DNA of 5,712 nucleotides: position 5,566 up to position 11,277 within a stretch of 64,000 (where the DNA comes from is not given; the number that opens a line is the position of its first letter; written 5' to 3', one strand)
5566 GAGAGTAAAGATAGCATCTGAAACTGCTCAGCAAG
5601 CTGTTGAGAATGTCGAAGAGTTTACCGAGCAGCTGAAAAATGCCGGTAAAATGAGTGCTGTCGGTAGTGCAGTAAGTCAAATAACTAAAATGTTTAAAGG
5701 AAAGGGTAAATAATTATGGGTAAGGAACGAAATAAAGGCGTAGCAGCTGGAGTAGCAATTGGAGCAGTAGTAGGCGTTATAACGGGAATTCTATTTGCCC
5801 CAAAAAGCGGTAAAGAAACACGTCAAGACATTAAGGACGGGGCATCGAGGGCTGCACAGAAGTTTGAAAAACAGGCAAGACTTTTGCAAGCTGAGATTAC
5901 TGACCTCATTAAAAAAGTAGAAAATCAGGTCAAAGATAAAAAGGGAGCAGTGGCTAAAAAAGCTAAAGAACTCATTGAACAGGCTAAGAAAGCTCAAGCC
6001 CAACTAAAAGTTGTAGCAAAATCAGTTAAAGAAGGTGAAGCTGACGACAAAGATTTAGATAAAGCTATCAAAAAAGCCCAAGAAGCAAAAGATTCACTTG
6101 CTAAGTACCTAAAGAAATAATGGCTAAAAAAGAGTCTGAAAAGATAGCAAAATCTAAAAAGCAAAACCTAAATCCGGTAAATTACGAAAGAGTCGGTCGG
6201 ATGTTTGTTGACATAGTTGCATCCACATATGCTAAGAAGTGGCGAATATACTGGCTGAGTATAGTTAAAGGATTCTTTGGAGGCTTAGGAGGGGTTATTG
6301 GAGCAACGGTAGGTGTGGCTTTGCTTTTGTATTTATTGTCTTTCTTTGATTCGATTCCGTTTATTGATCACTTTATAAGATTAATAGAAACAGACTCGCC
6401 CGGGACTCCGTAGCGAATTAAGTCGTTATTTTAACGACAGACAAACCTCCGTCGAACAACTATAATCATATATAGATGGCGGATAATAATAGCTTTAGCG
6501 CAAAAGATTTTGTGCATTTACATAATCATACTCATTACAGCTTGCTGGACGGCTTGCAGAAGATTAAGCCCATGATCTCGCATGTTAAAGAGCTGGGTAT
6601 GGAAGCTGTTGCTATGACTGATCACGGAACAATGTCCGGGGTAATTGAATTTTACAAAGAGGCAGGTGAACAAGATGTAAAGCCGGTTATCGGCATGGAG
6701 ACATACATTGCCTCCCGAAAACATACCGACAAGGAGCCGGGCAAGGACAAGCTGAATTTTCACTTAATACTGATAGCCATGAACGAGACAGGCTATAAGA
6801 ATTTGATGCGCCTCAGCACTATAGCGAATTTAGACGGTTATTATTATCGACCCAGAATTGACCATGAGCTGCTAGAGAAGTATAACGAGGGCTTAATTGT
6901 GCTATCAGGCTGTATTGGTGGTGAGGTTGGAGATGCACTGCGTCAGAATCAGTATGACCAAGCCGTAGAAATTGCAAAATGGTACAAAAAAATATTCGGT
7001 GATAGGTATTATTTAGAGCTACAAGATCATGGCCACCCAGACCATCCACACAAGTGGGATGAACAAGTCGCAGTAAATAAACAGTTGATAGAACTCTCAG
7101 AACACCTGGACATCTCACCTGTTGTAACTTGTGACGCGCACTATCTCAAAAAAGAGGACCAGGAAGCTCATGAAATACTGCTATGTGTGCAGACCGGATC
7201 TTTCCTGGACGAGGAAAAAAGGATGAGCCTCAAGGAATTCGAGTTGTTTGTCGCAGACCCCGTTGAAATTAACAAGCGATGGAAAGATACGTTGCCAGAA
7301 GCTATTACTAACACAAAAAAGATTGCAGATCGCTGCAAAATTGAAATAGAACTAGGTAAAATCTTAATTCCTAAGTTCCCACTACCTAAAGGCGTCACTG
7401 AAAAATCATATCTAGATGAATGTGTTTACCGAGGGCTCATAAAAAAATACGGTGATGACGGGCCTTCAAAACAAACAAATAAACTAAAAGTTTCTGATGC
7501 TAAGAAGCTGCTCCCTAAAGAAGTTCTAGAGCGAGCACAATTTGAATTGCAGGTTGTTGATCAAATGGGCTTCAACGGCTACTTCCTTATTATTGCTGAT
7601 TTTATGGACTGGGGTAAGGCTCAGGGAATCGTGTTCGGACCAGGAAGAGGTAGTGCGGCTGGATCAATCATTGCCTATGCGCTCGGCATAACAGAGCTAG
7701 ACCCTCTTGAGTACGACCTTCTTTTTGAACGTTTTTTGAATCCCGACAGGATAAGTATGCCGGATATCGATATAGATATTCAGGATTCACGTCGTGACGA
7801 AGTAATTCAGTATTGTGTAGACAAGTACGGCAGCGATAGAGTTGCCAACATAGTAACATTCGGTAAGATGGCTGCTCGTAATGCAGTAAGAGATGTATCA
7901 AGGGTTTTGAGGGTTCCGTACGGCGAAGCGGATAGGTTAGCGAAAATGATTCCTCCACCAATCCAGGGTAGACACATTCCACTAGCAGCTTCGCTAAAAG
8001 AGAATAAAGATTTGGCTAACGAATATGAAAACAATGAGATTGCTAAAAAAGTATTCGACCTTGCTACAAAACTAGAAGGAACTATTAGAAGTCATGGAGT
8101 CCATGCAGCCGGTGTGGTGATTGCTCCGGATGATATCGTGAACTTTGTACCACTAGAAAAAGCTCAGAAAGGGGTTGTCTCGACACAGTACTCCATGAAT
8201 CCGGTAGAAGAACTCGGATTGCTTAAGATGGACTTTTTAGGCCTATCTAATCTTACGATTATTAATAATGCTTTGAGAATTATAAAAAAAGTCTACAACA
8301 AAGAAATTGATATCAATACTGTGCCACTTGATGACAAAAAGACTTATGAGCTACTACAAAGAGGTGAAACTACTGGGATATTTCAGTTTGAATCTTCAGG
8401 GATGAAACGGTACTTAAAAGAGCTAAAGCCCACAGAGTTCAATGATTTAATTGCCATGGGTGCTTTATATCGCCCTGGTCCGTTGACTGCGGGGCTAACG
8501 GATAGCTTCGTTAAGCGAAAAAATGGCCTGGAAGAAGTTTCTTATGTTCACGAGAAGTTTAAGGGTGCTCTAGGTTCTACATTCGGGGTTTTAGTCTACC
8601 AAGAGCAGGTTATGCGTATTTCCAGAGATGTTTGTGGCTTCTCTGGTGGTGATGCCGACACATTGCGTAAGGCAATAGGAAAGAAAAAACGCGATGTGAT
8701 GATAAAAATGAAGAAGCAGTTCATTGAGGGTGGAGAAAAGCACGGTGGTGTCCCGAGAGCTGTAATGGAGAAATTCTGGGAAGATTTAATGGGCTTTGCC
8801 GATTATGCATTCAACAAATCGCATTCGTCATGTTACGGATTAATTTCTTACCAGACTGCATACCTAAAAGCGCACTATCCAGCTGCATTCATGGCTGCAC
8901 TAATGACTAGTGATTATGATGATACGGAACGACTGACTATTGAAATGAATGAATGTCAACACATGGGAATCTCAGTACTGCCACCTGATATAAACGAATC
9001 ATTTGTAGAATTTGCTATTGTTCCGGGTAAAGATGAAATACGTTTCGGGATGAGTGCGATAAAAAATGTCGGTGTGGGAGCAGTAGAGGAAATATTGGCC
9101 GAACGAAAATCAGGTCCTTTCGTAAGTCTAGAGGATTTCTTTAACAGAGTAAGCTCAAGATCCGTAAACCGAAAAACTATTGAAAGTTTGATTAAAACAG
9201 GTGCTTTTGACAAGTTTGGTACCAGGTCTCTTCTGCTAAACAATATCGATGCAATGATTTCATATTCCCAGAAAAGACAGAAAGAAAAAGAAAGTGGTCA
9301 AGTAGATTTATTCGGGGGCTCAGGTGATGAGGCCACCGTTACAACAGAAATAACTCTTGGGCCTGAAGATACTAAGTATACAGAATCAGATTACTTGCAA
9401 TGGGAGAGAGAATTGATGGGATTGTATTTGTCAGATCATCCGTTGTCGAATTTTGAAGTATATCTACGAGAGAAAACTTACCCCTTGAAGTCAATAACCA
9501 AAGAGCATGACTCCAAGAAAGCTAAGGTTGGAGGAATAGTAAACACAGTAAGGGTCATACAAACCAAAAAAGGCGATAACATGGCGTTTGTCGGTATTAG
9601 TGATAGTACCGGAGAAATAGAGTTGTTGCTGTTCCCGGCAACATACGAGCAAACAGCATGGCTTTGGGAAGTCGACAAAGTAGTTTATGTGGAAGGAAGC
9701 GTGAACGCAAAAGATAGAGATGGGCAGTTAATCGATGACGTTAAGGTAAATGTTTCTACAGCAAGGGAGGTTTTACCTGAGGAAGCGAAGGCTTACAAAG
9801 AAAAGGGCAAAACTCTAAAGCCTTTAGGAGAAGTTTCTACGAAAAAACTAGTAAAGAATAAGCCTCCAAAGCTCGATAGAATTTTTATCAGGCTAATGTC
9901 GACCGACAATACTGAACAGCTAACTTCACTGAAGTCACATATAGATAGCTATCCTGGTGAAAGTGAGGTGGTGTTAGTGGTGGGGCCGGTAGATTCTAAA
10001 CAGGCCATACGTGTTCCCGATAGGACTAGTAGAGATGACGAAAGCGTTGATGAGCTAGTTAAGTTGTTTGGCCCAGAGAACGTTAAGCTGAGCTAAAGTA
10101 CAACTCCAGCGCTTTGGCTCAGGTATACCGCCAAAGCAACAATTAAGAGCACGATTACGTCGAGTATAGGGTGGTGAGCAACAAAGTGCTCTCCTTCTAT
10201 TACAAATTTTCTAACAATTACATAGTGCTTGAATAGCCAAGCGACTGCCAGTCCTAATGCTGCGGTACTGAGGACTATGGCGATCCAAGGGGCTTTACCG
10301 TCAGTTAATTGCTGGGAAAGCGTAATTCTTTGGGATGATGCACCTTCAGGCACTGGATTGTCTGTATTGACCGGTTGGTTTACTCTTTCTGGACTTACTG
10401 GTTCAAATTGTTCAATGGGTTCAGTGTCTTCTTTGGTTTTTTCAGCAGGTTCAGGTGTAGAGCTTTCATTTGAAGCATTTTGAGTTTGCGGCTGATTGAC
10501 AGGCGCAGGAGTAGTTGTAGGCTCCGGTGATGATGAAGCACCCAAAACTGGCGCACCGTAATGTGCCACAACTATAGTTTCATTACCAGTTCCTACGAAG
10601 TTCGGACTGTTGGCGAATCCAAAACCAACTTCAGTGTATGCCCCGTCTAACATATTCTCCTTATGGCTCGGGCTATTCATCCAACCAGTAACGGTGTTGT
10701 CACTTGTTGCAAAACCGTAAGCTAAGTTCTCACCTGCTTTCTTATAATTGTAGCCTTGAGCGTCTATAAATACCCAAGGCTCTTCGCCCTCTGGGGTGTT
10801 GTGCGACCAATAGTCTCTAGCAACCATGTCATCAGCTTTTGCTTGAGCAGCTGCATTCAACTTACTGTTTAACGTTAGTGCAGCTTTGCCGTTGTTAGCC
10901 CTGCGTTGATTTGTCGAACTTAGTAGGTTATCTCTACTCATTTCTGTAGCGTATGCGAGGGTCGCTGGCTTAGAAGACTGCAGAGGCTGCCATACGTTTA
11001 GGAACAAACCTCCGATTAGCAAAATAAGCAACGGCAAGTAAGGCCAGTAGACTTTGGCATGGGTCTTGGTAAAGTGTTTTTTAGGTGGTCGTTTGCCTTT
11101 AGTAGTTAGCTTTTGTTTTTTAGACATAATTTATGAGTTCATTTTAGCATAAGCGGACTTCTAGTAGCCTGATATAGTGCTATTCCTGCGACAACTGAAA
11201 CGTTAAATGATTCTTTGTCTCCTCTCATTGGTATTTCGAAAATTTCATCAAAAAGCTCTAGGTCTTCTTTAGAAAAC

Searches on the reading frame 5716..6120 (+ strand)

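Call 86: search_protein_families(library=pfam, proteins=[window:5716-6120:+], max_evalue=0.001)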
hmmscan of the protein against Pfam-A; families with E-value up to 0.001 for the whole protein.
window:5716-6120:+ (134 aa): 1 family
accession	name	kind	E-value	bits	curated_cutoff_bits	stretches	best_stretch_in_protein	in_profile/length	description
PF12732.12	YtxH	-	1.9e-18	67.1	37.5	1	11-78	2-69/71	YtxH-like protein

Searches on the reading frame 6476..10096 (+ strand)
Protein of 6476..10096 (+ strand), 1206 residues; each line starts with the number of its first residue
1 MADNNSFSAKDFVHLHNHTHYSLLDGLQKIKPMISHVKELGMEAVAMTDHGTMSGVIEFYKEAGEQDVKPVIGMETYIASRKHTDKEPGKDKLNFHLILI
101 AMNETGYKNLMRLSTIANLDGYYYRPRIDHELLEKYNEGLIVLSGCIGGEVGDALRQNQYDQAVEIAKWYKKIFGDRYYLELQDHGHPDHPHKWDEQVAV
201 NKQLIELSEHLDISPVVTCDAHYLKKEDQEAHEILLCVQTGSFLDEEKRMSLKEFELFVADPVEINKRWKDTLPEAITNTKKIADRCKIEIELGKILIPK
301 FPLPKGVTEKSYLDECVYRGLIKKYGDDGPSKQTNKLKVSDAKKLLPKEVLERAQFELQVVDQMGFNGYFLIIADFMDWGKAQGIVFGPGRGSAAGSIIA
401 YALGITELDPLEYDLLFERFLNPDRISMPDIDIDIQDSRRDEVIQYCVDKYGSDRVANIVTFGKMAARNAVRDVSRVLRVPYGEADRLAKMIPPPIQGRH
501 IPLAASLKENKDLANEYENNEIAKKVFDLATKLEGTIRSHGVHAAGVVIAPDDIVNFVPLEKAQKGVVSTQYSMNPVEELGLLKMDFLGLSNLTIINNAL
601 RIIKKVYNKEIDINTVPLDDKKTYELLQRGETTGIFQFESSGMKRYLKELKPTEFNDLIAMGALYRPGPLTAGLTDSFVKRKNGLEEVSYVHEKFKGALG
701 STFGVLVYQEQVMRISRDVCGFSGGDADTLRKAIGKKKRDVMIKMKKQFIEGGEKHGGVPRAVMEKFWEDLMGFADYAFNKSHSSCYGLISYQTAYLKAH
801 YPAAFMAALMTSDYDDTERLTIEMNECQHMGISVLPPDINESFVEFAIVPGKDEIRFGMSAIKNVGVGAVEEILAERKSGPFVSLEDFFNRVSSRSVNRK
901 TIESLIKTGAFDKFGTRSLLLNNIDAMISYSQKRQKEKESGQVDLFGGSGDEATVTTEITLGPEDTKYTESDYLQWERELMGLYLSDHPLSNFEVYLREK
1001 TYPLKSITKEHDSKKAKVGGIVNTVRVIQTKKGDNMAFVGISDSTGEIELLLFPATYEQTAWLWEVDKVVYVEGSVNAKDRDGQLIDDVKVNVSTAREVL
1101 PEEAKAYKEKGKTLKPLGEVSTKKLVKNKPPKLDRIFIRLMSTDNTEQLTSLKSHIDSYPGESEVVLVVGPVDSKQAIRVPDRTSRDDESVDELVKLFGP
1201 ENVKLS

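Call 86: search_protein_families(library=pfam, proteins=[window:6476-10096:+], max_evalue=0.001)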
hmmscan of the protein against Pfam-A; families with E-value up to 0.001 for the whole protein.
window:6476-10096:+ (1206 aa): 5 families
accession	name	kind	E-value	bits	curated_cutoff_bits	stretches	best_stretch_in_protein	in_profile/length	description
PF07733.18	DNA_pol3_alpha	-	6.9e-96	321.3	23.9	1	312-589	2-260/260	Bacterial DNA polymerase III alpha NTPase domain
PF17657.6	DNA_pol3_finger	-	1.6e-62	210.1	22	1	592-757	1-166/166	Bacterial DNA polymerase III alpha subunit finger domain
PF02811.25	PHP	-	5.5e-57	193.1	26.4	1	14-185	1-164/164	PHP domain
PF14579.12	HHH_6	-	2.7e-29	101.7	25.6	1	831-916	1-85/90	Helix-hairpin-helix motif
PF01336.31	tRNA_anti-codon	-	2.1e-10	40.9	27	1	1017-1089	2-65/75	OB-fold nucleic acid binding domain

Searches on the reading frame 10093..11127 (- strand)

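Call 86: search_protein_families(library=pfam, proteins=[window:10093-11127:-], max_evalue=0.001)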
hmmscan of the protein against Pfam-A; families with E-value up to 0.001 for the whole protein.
window:10093-11127:- (344 aa): 1 family
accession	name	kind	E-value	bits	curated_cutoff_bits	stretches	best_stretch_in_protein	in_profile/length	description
PF00188.32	CAP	-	1.3e-20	74.9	21.1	1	70-189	2-116/117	Cysteine-rich secretory protein family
